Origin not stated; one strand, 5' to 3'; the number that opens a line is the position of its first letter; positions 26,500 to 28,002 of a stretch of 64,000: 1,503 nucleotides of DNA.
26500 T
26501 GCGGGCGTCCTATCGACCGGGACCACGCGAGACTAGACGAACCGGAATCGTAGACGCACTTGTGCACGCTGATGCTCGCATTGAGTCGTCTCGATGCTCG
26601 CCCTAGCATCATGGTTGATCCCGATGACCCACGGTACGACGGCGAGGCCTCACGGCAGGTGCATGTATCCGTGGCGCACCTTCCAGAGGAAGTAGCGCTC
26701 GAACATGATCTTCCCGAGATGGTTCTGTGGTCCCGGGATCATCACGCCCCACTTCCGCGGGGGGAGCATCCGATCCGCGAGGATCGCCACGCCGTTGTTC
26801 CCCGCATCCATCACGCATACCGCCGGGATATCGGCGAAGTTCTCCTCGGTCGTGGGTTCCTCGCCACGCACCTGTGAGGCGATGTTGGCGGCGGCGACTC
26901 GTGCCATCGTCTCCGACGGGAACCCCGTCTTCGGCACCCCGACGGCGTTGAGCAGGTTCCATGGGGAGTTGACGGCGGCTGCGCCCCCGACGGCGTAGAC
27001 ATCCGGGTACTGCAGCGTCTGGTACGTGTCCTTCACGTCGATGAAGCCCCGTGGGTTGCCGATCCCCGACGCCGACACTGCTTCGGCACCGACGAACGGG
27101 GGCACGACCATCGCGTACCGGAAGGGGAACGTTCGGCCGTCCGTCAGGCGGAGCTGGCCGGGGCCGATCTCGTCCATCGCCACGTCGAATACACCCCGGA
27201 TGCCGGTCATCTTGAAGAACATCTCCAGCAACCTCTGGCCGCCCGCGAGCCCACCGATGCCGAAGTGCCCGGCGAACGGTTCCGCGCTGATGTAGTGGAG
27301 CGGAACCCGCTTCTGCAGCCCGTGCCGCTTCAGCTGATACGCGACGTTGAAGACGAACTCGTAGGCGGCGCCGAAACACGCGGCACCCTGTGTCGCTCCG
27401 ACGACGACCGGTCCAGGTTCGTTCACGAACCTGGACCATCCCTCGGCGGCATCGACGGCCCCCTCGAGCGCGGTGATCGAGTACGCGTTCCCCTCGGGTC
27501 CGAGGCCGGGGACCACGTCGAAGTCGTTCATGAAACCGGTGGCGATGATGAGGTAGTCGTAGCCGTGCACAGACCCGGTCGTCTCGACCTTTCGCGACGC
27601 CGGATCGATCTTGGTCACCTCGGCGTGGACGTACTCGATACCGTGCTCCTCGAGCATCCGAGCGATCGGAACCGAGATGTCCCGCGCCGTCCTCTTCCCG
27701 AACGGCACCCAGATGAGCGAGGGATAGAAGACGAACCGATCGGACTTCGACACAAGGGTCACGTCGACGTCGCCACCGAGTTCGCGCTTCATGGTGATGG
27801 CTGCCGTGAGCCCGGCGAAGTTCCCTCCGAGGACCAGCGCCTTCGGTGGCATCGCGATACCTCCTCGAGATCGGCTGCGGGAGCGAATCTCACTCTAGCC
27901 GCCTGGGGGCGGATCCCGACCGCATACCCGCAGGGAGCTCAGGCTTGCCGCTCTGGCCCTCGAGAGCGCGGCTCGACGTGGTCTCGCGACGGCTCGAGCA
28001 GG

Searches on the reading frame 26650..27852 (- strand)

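Call 82: search_protein_families(library=pfam, proteins=[window:26650-27852:-], max_evalue=0.0001)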
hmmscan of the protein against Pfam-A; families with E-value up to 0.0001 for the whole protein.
window:26650-27852:- (400 aa): 1 family
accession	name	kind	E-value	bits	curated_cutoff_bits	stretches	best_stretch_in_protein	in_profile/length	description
PF07992.20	Pyr_redox_2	-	2.9e-16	60.2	26.1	1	5-296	3-280/291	Pyridine nucleotide-disulphide oxidoreductase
